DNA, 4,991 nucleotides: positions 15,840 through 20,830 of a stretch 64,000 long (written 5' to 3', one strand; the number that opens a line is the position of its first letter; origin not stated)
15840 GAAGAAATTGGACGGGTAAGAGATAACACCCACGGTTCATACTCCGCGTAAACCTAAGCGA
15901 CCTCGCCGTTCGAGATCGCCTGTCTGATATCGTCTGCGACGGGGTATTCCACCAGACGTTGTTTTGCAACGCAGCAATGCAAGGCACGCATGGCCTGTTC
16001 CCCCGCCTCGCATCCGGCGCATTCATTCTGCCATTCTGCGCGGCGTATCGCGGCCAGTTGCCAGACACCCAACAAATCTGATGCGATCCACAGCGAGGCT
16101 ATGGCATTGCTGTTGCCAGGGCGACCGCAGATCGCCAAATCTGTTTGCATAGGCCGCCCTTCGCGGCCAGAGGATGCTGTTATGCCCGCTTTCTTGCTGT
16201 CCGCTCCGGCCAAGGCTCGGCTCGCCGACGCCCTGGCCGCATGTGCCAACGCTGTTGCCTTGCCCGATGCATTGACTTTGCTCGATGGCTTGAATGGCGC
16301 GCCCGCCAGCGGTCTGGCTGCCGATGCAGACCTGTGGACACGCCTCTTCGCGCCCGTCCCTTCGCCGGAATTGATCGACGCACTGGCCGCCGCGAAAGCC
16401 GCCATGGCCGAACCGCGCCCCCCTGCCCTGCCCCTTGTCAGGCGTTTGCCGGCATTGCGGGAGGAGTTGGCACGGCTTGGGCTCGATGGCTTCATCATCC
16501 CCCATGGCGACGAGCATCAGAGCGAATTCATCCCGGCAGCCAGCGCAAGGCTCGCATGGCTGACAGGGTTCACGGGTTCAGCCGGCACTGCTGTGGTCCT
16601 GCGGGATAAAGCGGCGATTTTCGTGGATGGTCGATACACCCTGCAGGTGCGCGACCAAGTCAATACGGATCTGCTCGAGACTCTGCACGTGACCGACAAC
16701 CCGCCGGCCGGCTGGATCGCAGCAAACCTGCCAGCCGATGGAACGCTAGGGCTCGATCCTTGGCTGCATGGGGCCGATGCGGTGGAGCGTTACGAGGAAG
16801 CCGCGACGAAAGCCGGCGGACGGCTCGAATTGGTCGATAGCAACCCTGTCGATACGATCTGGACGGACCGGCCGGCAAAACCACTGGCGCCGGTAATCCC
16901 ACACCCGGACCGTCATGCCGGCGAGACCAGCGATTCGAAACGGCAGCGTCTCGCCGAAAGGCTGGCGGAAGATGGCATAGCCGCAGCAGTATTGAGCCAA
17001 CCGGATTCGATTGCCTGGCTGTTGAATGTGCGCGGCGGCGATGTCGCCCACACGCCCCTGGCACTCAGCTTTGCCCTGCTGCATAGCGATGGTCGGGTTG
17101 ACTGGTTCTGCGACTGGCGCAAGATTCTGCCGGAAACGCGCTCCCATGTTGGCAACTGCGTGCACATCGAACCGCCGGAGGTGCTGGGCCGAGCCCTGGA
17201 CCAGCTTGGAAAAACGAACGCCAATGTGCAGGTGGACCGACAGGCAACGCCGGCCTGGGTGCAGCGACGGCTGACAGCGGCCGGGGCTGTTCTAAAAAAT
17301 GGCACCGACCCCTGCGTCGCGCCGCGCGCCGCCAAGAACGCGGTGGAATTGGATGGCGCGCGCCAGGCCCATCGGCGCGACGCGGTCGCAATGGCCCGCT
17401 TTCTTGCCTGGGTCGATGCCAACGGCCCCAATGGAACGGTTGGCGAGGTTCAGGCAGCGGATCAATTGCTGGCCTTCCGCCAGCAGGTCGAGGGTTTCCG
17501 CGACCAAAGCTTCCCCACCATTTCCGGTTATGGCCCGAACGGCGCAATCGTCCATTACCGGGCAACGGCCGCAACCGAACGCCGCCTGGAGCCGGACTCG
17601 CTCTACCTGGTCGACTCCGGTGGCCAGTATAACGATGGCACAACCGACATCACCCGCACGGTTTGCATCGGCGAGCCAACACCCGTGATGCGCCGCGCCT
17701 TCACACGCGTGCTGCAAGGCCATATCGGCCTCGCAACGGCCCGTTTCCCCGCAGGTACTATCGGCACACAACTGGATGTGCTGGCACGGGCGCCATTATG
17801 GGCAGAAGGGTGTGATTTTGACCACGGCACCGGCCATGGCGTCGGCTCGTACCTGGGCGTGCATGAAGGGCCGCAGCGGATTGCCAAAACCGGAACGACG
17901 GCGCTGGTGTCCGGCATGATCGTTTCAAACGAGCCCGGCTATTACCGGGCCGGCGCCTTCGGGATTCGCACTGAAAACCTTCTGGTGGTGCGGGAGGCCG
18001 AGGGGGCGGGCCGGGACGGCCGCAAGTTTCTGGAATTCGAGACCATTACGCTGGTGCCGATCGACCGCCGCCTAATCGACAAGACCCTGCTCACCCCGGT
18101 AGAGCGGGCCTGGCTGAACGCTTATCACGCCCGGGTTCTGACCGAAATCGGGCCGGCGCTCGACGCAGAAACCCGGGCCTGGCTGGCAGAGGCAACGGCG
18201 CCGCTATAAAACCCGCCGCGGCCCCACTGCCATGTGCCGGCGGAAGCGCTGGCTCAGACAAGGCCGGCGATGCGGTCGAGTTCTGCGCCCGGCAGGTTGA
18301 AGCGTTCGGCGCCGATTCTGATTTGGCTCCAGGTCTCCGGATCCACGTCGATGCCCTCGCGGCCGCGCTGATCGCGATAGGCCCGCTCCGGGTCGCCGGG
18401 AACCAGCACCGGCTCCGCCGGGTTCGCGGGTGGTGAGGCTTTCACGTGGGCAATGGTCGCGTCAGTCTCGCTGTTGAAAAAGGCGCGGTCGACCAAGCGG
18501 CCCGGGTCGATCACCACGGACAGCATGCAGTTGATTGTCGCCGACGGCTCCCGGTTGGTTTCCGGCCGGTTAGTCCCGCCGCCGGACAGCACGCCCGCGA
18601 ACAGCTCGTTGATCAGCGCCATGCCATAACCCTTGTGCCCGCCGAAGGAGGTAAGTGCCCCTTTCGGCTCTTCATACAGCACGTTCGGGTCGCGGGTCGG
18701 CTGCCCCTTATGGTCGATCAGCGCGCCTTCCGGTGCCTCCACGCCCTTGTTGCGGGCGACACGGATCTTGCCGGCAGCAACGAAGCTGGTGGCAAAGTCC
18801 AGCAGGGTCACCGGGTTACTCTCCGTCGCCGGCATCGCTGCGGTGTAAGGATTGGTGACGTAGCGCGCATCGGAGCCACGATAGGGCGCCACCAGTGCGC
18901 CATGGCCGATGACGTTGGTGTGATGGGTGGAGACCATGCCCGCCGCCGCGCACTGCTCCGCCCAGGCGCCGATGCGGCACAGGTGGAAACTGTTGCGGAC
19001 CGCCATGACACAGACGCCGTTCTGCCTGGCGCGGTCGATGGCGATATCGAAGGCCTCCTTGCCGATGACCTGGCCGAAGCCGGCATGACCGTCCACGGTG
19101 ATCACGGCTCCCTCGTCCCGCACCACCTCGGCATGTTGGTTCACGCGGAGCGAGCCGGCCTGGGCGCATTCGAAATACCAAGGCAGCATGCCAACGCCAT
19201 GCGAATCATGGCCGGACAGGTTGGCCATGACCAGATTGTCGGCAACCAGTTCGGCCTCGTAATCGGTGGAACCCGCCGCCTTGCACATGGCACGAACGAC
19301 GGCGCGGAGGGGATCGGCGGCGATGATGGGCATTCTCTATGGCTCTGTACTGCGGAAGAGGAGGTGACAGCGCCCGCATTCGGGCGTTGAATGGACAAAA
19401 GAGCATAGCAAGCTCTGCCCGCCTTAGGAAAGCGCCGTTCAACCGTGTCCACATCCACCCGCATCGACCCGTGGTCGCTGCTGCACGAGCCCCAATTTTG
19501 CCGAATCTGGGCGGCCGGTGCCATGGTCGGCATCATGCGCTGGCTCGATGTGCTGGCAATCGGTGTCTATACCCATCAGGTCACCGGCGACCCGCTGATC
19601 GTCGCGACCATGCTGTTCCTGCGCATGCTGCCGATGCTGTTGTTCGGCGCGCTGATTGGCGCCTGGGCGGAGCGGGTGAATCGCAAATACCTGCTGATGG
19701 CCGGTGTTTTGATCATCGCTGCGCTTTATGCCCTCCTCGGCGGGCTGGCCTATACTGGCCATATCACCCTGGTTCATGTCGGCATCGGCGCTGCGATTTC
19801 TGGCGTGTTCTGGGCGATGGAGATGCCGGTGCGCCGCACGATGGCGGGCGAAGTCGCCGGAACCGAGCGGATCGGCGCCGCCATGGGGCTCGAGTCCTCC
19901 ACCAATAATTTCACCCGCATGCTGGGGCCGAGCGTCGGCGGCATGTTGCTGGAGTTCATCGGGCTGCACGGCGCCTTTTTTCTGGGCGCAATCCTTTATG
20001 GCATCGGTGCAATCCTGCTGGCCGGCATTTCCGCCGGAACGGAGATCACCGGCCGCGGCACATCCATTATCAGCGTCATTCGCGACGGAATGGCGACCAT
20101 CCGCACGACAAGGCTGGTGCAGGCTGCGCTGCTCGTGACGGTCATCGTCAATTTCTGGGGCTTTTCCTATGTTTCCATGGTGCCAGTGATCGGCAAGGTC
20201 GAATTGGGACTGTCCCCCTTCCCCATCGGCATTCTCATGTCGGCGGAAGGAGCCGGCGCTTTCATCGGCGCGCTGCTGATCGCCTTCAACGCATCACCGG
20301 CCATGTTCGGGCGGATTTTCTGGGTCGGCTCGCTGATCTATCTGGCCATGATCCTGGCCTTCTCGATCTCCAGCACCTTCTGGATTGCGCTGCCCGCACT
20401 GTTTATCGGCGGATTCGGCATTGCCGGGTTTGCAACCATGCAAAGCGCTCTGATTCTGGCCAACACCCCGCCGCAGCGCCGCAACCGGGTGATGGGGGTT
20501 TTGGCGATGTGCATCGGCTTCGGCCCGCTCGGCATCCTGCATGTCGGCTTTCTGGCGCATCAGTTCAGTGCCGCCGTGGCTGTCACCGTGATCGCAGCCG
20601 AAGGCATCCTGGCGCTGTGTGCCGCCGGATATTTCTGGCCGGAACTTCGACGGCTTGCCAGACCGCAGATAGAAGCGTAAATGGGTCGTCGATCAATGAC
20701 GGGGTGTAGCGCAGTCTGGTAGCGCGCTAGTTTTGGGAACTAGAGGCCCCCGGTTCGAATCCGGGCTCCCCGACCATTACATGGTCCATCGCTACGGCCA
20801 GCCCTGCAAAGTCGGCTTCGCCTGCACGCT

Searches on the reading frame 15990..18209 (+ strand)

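Call 81: search_protein_families(library=pfam, proteins=[window:15990-18209:+], max_evalue=0.00001)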
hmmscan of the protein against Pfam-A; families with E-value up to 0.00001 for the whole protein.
window:15990-18209:+ (739 aa): 4 families
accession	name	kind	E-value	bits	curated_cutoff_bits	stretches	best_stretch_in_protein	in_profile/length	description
PF00557.29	Peptidase_M24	-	6.6e-50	170.2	23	1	457-669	3-208/208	Metallopeptidase family M24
PF16189.11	Creatinase_N_2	-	1.4e-36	126.4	29.7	1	293-453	1-161/161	Creatinase/Prolidase N-terminal domain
PF16188.10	Peptidase_M24_C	-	4.6e-26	91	28.9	1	679-739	1-63/63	C-terminal region of peptidase_M24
PF01321.24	Creatinase_N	-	1.6e-19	71.1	22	1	152-286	1-120/128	Creatinase/Prolidase N-terminal domain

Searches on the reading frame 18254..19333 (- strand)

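Call 81: search_protein_families(library=pfam, proteins=[window:18254-19333:-], max_evalue=0.00001)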
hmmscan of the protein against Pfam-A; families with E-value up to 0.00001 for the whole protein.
window:18254-19333:- (359 aa): 1 family
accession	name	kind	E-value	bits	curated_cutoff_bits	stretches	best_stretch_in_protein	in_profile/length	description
PF02615.19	Ldh_2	-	7.9e-104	347.8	38.8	1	5-338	2-332/333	Malate/L-lactate dehydrogenase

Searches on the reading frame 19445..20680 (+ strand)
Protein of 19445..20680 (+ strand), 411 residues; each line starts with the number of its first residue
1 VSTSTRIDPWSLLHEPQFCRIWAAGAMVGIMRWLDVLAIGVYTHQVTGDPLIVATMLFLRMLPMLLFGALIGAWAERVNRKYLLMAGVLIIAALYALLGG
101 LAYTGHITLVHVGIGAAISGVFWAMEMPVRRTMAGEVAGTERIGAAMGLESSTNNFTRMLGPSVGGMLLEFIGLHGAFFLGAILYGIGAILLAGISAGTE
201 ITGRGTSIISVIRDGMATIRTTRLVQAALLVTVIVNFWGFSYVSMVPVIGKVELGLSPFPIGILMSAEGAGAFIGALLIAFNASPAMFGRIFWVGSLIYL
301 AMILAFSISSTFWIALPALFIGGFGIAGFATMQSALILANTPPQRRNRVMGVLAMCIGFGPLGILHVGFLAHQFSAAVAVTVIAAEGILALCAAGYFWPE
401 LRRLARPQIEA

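Call 81: search_protein_families(library=pfam, proteins=[window:19445-20680:+], max_evalue=0.00001)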
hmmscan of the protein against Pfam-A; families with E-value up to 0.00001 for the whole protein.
window:19445-20680:+ (411 aa): 2 families
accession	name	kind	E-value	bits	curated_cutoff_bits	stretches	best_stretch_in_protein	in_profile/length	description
PF07690.21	MFS_1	-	1.2e-24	87.3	33.4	2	22-280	2-259/347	Major Facilitator Superfamily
PF05977.19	MFS_3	-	1.3e-24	87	27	1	9-396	3-391/524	Transmembrane secretion effector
